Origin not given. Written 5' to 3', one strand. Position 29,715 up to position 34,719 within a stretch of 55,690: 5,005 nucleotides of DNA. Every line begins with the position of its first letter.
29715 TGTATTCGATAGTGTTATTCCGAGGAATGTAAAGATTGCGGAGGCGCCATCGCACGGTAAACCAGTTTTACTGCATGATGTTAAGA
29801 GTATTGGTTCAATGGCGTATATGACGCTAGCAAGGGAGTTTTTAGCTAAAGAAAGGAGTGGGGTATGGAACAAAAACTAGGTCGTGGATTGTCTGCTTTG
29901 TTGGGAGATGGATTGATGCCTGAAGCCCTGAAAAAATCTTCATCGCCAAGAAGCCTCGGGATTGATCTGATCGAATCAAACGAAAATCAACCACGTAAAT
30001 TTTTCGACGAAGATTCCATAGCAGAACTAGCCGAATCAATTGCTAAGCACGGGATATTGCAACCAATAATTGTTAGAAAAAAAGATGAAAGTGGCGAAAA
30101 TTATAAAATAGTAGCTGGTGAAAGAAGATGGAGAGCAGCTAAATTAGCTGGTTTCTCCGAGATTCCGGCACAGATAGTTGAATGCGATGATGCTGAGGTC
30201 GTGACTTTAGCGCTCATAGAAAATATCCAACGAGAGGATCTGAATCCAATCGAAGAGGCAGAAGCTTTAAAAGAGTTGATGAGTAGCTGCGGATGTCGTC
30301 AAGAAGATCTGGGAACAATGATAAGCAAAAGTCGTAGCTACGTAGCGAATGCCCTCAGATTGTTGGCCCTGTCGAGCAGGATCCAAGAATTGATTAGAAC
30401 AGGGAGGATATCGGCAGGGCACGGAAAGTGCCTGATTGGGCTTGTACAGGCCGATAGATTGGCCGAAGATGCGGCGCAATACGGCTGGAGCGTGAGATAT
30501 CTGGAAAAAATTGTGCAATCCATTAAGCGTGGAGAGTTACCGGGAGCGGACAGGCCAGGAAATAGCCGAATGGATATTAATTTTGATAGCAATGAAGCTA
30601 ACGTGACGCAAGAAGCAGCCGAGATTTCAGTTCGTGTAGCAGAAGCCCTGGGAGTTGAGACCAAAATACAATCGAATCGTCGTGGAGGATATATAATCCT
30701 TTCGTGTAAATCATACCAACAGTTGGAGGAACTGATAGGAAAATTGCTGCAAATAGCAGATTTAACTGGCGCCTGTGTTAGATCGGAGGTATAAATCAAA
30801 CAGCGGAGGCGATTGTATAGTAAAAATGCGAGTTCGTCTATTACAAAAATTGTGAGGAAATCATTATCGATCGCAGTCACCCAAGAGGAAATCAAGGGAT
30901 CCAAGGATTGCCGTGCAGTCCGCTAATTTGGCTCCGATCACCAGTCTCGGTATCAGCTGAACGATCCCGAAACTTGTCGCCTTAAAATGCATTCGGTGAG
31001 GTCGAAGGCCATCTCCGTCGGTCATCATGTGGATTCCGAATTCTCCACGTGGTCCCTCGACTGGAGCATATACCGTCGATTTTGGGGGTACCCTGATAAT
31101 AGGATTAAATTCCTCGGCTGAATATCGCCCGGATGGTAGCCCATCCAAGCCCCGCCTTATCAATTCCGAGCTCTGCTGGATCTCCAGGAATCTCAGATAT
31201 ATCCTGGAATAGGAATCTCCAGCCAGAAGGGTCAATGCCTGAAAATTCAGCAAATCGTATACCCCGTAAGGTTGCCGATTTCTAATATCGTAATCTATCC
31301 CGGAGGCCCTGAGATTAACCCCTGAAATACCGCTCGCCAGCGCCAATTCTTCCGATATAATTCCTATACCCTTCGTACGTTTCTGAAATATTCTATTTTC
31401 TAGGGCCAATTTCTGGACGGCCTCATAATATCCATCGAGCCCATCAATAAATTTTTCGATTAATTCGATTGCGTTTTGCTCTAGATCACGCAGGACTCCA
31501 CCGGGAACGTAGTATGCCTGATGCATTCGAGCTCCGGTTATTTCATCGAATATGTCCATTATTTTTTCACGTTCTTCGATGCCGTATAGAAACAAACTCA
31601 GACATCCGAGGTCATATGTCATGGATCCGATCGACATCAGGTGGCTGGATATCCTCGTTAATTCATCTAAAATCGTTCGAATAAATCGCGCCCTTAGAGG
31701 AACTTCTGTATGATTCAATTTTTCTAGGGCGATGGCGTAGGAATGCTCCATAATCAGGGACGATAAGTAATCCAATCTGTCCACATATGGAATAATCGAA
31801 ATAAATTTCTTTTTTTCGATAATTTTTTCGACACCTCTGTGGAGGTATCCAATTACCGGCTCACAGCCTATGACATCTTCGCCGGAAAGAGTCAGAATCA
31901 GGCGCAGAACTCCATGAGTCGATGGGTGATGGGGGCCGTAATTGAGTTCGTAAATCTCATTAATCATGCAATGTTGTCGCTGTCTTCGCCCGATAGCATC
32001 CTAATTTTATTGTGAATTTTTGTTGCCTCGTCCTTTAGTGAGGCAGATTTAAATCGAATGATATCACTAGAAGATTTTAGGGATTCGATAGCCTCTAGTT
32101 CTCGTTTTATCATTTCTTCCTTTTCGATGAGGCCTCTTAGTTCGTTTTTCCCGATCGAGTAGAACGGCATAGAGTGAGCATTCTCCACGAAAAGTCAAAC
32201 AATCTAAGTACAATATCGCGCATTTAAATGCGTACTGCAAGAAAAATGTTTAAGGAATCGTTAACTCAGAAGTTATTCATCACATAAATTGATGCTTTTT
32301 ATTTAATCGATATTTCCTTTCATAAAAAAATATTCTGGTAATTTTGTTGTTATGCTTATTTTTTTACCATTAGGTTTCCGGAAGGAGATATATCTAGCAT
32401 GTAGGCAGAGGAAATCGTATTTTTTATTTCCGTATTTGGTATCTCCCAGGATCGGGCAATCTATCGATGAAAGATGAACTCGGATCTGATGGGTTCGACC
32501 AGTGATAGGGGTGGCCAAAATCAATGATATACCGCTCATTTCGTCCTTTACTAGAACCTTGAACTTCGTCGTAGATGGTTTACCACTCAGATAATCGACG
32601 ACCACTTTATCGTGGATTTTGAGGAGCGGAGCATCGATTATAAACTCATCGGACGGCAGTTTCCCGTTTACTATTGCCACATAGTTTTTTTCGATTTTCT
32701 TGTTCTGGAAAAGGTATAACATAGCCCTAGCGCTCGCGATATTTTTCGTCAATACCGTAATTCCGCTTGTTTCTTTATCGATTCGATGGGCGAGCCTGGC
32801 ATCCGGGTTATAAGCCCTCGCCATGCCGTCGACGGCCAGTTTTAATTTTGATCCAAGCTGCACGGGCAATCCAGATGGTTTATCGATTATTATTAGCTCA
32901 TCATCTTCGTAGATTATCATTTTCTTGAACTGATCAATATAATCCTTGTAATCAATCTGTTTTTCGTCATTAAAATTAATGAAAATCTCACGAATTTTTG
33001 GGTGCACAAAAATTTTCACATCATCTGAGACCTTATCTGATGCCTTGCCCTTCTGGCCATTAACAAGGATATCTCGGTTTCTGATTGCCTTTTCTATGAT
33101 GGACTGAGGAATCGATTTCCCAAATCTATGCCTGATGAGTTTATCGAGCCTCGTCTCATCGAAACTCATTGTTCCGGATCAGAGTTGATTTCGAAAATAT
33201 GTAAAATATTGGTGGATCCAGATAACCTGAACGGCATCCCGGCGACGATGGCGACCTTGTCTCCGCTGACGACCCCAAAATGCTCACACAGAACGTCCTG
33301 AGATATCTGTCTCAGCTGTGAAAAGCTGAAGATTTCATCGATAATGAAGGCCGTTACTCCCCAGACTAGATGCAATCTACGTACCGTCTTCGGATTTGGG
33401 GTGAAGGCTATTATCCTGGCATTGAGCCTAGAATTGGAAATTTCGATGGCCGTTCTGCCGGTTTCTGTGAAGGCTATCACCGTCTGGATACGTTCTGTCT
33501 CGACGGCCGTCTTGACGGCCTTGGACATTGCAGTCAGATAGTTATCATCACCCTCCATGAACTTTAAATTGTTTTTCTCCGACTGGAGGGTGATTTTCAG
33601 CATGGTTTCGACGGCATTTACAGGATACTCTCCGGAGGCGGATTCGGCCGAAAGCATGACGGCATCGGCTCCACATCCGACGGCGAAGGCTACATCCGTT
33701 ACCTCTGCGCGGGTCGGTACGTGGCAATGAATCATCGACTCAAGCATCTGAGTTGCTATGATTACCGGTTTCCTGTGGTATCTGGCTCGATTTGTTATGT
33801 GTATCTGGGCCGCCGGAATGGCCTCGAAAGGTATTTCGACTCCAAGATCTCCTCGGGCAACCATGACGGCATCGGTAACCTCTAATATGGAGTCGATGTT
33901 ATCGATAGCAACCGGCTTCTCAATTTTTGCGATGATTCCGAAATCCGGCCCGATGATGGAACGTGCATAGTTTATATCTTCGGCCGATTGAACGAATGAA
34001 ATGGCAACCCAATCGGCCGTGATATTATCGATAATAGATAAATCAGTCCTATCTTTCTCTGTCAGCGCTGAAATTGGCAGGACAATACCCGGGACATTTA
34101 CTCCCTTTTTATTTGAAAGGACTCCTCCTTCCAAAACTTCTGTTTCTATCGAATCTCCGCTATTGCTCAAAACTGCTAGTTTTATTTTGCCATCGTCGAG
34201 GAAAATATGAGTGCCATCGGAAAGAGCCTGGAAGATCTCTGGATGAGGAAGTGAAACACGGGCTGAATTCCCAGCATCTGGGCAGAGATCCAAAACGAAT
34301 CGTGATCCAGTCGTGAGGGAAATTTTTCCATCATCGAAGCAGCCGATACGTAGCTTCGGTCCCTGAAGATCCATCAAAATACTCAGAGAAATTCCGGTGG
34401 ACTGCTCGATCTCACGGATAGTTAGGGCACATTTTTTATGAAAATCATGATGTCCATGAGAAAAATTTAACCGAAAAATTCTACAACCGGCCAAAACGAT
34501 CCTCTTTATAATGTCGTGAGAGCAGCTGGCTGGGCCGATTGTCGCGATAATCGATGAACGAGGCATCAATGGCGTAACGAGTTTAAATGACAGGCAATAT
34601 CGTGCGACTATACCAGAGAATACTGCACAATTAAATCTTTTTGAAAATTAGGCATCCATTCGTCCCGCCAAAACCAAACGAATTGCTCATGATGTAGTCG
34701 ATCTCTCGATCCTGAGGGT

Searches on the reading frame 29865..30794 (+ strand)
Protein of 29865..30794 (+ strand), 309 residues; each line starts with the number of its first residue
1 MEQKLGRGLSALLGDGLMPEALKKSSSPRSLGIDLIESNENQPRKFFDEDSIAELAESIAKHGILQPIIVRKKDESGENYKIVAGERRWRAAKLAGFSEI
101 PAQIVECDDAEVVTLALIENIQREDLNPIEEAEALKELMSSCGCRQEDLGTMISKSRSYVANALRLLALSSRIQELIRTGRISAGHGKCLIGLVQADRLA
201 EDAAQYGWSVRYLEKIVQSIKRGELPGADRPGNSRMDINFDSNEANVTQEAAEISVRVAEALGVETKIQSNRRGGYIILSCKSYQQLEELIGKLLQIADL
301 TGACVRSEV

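Call 48: search_protein_families(library=pfam, proteins=[window:29865-30794:+], max_evalue=0.00001)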
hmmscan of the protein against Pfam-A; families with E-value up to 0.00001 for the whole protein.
window:29865-30794:+ (309 aa): 2 families
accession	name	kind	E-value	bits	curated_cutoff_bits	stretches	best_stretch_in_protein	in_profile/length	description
PF02195.25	ParB_N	-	7.2e-34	116.2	26.3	1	30-122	5-95/95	ParB N-terminal domain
PF17762.8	HTH_ParB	-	1e-30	106.3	22.6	1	124-221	1-101/102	ParB HTH domain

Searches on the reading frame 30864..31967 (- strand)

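Call 48: search_protein_families(library=pfam, proteins=[window:30864-31967:-], max_evalue=0.00001)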
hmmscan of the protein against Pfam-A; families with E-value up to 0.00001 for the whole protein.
window:30864-31967:- (367 aa): 1 family
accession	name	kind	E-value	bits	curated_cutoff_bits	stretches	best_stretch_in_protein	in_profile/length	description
PF00346.24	Complex1_49kDa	-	3.7e-75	252.9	24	2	119-287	1-169/271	Respiratory-chain NADH dehydrogenase, 49 Kd subunit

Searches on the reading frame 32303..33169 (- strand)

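Call 25: search_protein_families(library=pfam, proteins=[window:32303-33169:-], max_evalue=0.001)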
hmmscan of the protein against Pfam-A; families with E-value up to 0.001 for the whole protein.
window:32303-33169:- (288 aa): 2 families
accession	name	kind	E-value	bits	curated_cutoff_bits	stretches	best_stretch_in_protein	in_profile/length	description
PF00849.27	PseudoU_synth_2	-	7.7e-30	104.6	26.8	1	92-235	2-152/152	RNA pseudouridylate synthase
PF01479.30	S4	-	0.00044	20.4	22.8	0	7-48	2-43/48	S4 domain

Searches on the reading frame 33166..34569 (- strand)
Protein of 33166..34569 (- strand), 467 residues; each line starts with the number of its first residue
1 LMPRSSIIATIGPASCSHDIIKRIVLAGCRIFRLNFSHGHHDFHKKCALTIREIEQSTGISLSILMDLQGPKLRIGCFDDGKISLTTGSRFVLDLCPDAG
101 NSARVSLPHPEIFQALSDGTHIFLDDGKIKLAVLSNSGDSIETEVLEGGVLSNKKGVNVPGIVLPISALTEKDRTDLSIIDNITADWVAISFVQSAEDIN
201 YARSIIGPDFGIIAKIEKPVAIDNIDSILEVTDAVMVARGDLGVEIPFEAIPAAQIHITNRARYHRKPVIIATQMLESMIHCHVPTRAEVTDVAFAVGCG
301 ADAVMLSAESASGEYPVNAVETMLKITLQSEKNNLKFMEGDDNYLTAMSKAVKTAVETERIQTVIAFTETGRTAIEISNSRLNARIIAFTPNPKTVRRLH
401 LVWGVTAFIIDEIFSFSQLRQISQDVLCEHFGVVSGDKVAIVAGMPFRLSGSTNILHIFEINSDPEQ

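Call 25: search_protein_families(library=pfam, proteins=[window:33166-34569:-], max_evalue=0.001)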
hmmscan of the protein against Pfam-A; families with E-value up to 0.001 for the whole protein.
window:33166-34569:- (467 aa): 2 families
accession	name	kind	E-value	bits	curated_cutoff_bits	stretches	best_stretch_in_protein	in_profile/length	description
PF00224.27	PK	-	1.6e-100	336.8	30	1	3-320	2-328/328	Pyruvate kinase, barrel domain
PF02887.21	PK_C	-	4.6e-24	85.2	28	1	349-458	5-113/114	Pyruvate kinase, alpha/beta domain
